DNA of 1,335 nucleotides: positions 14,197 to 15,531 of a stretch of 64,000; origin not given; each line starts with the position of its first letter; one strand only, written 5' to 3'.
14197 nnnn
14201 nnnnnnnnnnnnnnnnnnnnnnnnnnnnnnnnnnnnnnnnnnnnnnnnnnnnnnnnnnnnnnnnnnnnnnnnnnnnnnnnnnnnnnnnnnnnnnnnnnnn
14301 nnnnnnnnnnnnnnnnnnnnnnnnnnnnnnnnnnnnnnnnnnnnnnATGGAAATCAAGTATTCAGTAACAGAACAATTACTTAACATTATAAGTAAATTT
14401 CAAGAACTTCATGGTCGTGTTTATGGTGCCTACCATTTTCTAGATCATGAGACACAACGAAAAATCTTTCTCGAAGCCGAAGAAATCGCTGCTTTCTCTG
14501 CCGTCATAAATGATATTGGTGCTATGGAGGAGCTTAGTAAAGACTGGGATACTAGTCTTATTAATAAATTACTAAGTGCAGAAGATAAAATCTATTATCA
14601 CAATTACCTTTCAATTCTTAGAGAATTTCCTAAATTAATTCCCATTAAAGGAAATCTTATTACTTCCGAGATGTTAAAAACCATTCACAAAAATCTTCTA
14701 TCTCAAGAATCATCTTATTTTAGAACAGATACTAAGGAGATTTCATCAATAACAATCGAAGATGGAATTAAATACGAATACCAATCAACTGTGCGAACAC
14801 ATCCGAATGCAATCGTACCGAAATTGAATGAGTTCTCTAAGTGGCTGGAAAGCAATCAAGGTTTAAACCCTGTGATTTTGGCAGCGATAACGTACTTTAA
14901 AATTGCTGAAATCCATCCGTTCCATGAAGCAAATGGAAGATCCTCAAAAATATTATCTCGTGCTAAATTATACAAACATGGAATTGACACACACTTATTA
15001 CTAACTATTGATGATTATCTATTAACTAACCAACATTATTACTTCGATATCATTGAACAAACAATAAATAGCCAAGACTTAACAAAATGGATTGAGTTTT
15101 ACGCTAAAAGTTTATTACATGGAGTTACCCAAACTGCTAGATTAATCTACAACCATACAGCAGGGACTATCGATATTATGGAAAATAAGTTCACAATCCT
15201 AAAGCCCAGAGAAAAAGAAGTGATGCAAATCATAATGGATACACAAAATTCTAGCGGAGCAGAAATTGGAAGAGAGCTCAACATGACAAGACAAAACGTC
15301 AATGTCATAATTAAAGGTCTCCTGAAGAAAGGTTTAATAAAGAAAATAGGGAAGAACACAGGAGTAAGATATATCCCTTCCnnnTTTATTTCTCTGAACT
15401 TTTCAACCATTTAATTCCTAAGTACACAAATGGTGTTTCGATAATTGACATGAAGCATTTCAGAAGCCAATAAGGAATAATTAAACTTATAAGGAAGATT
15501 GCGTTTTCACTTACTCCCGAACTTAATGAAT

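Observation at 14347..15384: Fic-family AMPylase with C-terminal HTH and no internal inhibitory motif, divergent from the giant protein gene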

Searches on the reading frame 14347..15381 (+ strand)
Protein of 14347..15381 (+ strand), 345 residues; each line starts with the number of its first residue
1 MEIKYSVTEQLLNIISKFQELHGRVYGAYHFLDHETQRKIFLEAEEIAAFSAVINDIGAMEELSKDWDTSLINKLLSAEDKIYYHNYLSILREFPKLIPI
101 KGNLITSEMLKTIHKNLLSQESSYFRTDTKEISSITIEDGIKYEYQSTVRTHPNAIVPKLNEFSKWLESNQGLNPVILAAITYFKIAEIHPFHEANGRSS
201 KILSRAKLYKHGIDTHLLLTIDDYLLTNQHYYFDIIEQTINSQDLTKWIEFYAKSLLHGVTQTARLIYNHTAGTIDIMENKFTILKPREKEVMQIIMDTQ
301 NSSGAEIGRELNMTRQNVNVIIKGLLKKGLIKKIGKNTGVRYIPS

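Call 5: search_protein_families(library=pfam, proteins=[window:14347-15381:+], max_evalue=0.01)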
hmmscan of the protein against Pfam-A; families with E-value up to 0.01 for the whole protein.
window:14347-15381:+ (345 aa): 8 families
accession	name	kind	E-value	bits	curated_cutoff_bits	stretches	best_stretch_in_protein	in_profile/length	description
PF02661.23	Fic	-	1.6e-11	45.3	24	1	105-203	2-88/93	Fic/DOC family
PF12802.13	MarR_2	-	7.3e-06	26.5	27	1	288-333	6-52/61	MarR family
PF13412.12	HTH_24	-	6.9e-05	22.8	21.9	1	288-332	4-48/48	Winged helix-turn-helix DNA-binding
PF01978.25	TrmB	-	0.00013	22.1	25.6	1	285-337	6-58/68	Sugar-specific transcriptional regulator TrmB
PF00196.25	GerE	-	0.00036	20.6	23.5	1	285-328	3-44/57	Bacterial regulatory proteins, luxR family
PF03965.22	Penicillinase_R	-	0.00038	21.2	22.6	1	287-344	3-64/115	Penicillinase repressor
PF01047.28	MarR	-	0.00047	20.4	24.6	1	291-333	7-49/59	MarR family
PF04545.22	Sigma70_r4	-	0.0045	16.9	24.1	1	285-326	5-45/50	Sigma-70, region 4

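Call 6: search_protein_families(library=ncbifam, proteins=[window:14347-15381:+], max_evalue=0.01)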
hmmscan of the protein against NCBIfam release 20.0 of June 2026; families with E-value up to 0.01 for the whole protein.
window:14347-15381:+ (345 aa): 8 families
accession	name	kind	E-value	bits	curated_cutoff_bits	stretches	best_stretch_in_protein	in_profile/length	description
NF046030.1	ProtAdlyltaseSoFic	equivalog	1e-16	60.9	550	1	130-333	133-337/361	protein adenylyltransferase Fic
NF041381.1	XopAC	subfamily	2.4e-06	26.5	450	1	101-212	300-415/451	XopAC/AvrAC family type III secretion system effector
NF053606.1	Sta1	subfamily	3e-05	24.1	80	1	275-335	9-68/100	Sta1 family transcriptional regulator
TIGR02613.1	mob_myst_B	hypoth_equivalog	0.0029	17.5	124.4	1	101-214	45-147/186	mobile mystery protein B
NF007935.0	PRK10651.1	equivalog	0.0046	16.2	250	1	279-329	150-198/216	two-component system response regulator NarL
NF040939.2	trans_reg_lrs14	equivalog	0.0054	16.8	90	0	289-334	23-69/103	Lrs14 family HTH-type transcriptional regulator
TIGR02937.1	sigma70-ECF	superfamily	0.006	16.2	42.9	0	276-328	109-160/165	sigma-70 family RNA polymerase sigma factor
TIGR00122.1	birA_repr_reg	equivalog_domain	0.0061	16.4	70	0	292-330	5-42/69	biotin operon repressor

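Call 7: search_solved_structures(query=window:14347-15381:+, max_evalue=0.01, show_alignments=4)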
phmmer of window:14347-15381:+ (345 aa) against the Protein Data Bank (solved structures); distinct sequences matched with E-value up to 0.01: 28.
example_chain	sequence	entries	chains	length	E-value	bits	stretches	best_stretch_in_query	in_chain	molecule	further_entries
6i7h_A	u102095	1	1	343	2.8e-09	40.2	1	150-255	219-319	Adenosine monophosphate-protein transferase FICD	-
6i7i_A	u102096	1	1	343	2.8e-09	40.2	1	150-255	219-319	Adenosine monophosphate-protein transferase FICD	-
6i7j_A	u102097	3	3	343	2.8e-09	40.2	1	150-255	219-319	Adenosine monophosphate-protein transferase FICD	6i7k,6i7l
6i7g_A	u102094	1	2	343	2.8e-09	40.2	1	150-255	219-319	Adenosine monophosphate-protein transferase FICD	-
4u04_A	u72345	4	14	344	2.9e-09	40.2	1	150-255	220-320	Adenosine monophosphate-protein transferase FICD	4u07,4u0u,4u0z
4u0s_A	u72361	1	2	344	3e-09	40.1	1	150-255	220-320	Adenosine monophosphate-protein transferase FICD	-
9yz5_A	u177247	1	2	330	3.2e-09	40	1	150-254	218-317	Protein adenylyltransferase FICD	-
6zmd_B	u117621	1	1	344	1.3e-08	38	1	150-214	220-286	Protein adenylyltransferase FICD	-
9tch_A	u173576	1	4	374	6.8e-08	35.6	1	155-334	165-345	Protein adenylyltransferase SoFic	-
9tcl_B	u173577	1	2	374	6.8e-08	35.6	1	155-334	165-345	Protein adenylyltransferase SoFic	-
7b7z_A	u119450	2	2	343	7e-08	35.6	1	150-255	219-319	Protein adenylyltransferase FICD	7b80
9tc4_A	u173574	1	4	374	7e-08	35.6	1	155-334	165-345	Protein adenylyltransferase SoFic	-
3eqx_A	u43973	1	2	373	7.4e-08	35.5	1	155-334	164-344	FIC DOMAIN CONTAINING TRANSCRIPTIONAL REGULATOR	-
3zcn_A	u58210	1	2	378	7.7e-08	35.5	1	155-334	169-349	ADENOSINE MONOPHOSPHATE-PROTEIN TRANSFERASE SOFIC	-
3zec_A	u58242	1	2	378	7.7e-08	35.5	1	155-334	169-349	ADENOSINE MONOPHOSPHATE-PROTEIN TRANSFERASE SOFIC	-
4rgl_A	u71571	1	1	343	1.4e-05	28.1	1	153-262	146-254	Filamentation induced by cAMP protein Fic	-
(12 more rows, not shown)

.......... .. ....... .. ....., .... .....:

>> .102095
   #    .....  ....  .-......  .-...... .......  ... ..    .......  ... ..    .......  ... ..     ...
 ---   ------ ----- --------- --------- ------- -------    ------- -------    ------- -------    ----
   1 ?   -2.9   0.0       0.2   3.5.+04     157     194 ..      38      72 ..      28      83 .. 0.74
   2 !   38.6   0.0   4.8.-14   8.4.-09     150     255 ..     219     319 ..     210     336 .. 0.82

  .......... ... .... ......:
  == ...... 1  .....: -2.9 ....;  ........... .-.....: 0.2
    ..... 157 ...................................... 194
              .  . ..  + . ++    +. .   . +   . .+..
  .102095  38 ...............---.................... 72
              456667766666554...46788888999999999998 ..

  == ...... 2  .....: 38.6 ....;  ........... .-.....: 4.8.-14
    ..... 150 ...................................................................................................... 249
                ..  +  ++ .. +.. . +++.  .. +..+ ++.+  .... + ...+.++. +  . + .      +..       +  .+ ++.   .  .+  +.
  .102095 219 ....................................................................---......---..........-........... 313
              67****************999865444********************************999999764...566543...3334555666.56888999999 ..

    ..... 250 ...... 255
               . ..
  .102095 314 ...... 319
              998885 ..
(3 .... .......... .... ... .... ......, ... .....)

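Call 8: find_homologous_proteins(query=window:14347-15381:+)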
Query window:14347-15381:+ (345 aa): 6 proteins with E <= 0.001 among 1722 candidates.
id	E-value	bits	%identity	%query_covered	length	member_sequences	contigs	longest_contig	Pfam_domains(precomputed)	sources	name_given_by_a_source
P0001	4.6e-223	758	100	100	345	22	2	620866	PF12802.14,PF02661.24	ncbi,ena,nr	ncbi:MAG TPA: Fic family protein [Candidatus Dojkabacteria bacterium]|nr:Fic family protein [Candida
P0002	9.1e-135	467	65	100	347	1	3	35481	PF01047.29,PF12802.14,PF02661.24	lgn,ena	-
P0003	4.8e-123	429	57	100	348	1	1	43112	PF13412.13,PF02661.24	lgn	-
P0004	2.3e-121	423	58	100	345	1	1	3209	PF01047.29,PF01978.26,PF12802.14,PF02661.24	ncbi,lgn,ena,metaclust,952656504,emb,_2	metaclust:\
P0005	1.6e-119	417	57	100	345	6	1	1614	PF01047.29,PF01978.26,PF12802.14,PF02661.24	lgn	-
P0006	8.4e-18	83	28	55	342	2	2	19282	PF02661.24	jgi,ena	-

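Call 15: find_homologous_proteins(query=A1, max_evalue=0.00001)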
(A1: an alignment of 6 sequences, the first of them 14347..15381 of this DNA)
Query A1 (6 sequences) (345 aa, profile of the alignment): 32 proteins with E <= 0.00001 among 7053 candidates.
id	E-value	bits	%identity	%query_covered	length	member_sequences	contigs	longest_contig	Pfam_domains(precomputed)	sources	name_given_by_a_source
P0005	4.1e-177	607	57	100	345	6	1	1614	PF01047.29,PF01978.26,PF12802.14,PF02661.24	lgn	-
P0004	1.2e-175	602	58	100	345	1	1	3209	PF01047.29,PF01978.26,PF12802.14,PF02661.24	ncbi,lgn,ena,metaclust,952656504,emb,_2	metaclust:\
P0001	1.1e-173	595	100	100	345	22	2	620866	PF12802.14,PF02661.24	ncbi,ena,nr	ncbi:MAG TPA: Fic family protein [Candidatus Dojkabacteria bacterium]|nr:Fic family protein [Candida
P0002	1.7e-173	595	65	100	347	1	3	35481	PF01047.29,PF12802.14,PF02661.24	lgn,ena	-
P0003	2.3e-169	581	57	100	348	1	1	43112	PF13412.13,PF02661.24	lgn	-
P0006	9.2e-128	444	28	55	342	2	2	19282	PF02661.24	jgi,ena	-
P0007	1.9e-118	414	27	55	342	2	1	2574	PF02661.24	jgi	-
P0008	4.9e-116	406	28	55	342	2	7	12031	PF02661.24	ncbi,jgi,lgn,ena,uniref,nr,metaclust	ncbi:hypothetical protein COT42_07925 [Candidatus Saganbacteria bacterium CG08_land_8_20_14_0_20_45_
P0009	2.0e-92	328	31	54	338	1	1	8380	PF02661.24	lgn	-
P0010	1.4e-91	325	32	54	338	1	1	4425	PF12802.14,PF02661.24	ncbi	ncbi:MAG: Fic family protein [Candidatus Margulisiibacteriota bacterium]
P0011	5.3e-91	324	29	55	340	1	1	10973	PF13412.13,PF08279.19,PF02661.24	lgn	-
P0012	1.4e-88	316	32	54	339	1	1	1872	PF01047.29,PF01978.26,PF12802.14,PF02661.24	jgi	-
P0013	5.5e-88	314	28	59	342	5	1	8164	PF02661.24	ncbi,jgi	ncbi:MAG: Fic family protein [Candidatus Margulisiibacteriota bacterium]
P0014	2.3e-85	305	30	56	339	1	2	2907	PF12802.14,PF02661.24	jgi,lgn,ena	-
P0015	2.5e-85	305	27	74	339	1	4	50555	PF01047.29,PF13412.13,PF02661.24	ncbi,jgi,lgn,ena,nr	ncbi:MAG: Fic family protein [Candidatus Margulisbacteria bacterium]|nr:Fic family protein [Candidat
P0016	1.3e-84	302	27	55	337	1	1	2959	PF02661.24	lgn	-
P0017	3.0e-83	298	28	54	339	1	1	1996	PF02661.24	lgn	-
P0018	1.1e-81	293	27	59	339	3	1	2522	PF02661.24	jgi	jgi:Fic family protein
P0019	2.1e-81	292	29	56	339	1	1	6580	PF02661.24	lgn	-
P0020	1.8e-80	289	29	54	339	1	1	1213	PF02661.24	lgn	-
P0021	2.8e-80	288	28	59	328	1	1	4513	PF02661.24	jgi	jgi:Fic family protein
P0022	1.7e-79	286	29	54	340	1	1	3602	PF02661.24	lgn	-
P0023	1.8e-79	286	28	56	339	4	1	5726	PF02661.24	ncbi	-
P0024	6.0e-79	284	28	74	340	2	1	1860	PF13412.13,PF12802.14,PF02661.24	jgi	jgi:Fic family protein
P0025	8.9e-79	283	29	68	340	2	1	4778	PF13412.13,PF12802.14,PF02661.24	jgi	jgi:Fic family protein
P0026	1.0e-78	283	27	67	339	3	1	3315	PF01047.29,PF12802.14,PF02661.24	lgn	-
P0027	2.3e-36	144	28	72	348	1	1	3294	PF02661.24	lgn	-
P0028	9.5e-11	60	28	22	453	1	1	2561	PF02661.24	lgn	-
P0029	3.6e-10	58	19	56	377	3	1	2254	PF22168.3,PF02661.24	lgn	-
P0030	5.0e-10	57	23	24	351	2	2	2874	PF02661.24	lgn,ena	-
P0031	8.5e-10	56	22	69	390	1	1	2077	PF11972.15,PF13784.12,PF02661.24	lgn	-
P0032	2.5e-8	52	34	28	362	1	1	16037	PF12844.14,PF01381.29,PF13560.13,PF02661.24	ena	-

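Call 21: find_encoding_contigs(protein=P0002, flank=8000, max_places=3)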
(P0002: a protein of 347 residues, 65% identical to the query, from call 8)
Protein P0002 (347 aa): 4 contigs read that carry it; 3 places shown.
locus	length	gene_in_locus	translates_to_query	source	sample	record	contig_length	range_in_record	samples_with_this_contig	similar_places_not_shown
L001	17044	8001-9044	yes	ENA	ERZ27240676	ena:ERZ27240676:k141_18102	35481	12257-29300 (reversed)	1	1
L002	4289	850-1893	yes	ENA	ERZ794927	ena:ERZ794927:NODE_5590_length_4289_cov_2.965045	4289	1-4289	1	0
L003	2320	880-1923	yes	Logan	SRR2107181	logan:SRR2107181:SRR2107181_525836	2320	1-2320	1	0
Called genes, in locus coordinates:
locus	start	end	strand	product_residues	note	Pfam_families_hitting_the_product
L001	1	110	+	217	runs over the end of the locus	PF00702:Hydrolase, PF06888:Put_Phosphatase (weak), PF12710:HAD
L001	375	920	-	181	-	PF00293:NUDIX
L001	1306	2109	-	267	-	PF00351:Biopterin_H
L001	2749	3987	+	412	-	PF05977:MFS_3 (faint), PF07690:MFS_1, PF00083:Sugar_tr, PF07690:MFS_1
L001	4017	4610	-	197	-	-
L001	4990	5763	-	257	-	PF00459:Inositol_P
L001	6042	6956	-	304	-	PF02423:OCD_Mu_crystall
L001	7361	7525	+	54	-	-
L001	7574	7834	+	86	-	-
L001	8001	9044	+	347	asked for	PF01047:MarR (faint), PF02661:Fic, PF12802:MarR_2 (weak)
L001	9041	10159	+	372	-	PF02073:Peptidase_M29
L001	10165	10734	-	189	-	PF00160:Pro_isomerase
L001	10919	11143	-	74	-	-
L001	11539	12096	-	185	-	-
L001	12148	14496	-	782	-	PF01935:DUF87, PF12846:AAA_10 (faint), PF19044:P-loop_TraG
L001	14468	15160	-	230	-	PF26593:TraC-like (weak)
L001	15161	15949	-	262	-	PF12666:PrgI, PF07210:DUF1416 (weak), PF13620:CarboxypepD_reg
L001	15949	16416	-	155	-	PF03449:GreA_GreB_N, PF01272:GreA_GreB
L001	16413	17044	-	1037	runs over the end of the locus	PF01370:Epimerase, PF13196:DUF4012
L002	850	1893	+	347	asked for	PF01047:MarR (faint), PF02661:Fic, PF12802:MarR_2 (weak)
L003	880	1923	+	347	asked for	PF01047:MarR (faint), PF02661:Fic, PF12802:MarR_2 (weak)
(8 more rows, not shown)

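Call 22: find_encoding_contigs(protein=P0003, flank=8000, max_places=3)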
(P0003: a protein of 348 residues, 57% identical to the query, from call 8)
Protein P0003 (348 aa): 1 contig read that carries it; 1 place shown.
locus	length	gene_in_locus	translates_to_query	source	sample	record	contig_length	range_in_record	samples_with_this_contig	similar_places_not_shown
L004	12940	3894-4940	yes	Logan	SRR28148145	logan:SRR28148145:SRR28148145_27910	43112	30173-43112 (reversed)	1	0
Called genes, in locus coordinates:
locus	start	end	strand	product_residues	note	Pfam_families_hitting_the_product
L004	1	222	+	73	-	?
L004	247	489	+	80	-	-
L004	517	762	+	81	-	-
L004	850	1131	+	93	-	-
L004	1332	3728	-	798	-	-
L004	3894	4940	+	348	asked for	PF02661:Fic, PF13412:HTH_24 (weak)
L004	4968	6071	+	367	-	PF02073:Peptidase_M29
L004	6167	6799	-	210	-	PF00160:Pro_isomerase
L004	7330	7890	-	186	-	-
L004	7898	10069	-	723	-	PF01935:DUF87, PF12846:AAA_10, PF19044:P-loop_TraG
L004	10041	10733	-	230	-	PF26593:TraC-like (weak)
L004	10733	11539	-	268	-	PF12666:PrgI, PF13620:CarboxypepD_reg (weak)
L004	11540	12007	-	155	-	PF03449:GreA_GreB_N, PF01272:GreA_GreB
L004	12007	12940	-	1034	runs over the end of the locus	PF01370:Epimerase, PF13196:DUF4012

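Call 23: search_protein_representatives(protein=window:14347-15381:+)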
Query: 345 residues. Proteins with E-value up to 0.001 (for the whole library): 1889; up to 1e-10: 163; up to 1e-30: 34. The best 150 are listed.
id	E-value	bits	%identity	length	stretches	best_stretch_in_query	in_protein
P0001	1.5e-223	757.5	100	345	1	1-345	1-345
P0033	2.3e-90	319.8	46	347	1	1-342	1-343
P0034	8.9e-66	239.0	39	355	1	3-342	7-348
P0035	5.2e-63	229.9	37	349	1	1-342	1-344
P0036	5.9e-61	223.2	39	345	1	1-343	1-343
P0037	8.3e-59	216.1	36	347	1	1-342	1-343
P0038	3.4e-57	210.8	37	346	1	1-342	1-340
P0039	1.4e-54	202.2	34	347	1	1-343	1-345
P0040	9.5e-51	189.6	34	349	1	2-341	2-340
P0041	9.7e-49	183.0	54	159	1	187-343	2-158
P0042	9.7e-48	179.7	34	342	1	4-342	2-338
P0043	1.6e-47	179.0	34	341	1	1-342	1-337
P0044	3.1e-46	174.8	32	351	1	1-342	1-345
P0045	9.9e-46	173.2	33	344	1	3-342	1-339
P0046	2.8e-45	171.7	34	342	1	4-342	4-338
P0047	3.6e-44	168.0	34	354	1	37-342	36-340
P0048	1.5e-43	165.9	31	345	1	4-342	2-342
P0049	1.0e-41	160.0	35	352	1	3-337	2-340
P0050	1.6e-41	159.3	31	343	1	1-343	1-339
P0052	4.9e-39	151.2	35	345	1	76-342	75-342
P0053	7.9e-39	150.5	31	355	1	1-343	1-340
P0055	2.0e-38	149.2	33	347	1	46-343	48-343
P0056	3.3e-38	148.4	29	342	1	4-343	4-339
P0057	7.7e-38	147.2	35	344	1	104-342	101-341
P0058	4.8e-36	141.3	34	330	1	102-330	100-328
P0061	1.6e-33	133.0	29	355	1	3-342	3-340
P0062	1.8e-33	132.8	29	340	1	4-333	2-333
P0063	6.0e-33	131.2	29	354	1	4-342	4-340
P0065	7.3e-31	124.3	30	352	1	36-343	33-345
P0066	2.4e-28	116.0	32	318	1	78-330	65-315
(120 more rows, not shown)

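Call 24: predict_structure(alignment_id=A2)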
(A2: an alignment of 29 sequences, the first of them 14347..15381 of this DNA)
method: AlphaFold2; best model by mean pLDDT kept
length: 345 residues; sequences in the alignment: 29
mean_pLDDT: 90.2   pTM: 0.84
mean pLDDT of the five models: 90.2, 89.3, 89.0, 88.6, 87.7
residues with pLDDT >= 90: 229; 70-90: 112; 50-70: 4; < 50: 0
segments of 3 or more residues with pLDDT < 50: none
pLDDT, mean of each block of 10 residues (from residue 1): 90 97 94 92 94 83 78 88 95 91 82 90 86 82 86 95 92 93 95 92 94 92 88 92 96 97 92 87 85 89 93 93 91 86 90
secondary structure, 60 per line:
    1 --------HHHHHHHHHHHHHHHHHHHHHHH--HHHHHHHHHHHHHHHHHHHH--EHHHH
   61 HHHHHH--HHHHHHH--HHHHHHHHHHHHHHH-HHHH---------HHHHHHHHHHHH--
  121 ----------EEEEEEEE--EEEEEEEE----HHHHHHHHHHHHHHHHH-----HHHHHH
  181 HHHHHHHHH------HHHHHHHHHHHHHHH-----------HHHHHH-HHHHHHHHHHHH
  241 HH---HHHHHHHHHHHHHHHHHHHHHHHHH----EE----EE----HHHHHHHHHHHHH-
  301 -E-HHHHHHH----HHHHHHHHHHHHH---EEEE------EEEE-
elements in order: H9-31 H34-53 H57-66 H69-75 H78-92 H94-97 H107-118 E131-138 E141-148 H153-169 H175-189 H196-210 H222-227 H229-242 H246-270 H287-299 H304-310 H315-327 E331-334 E341-344
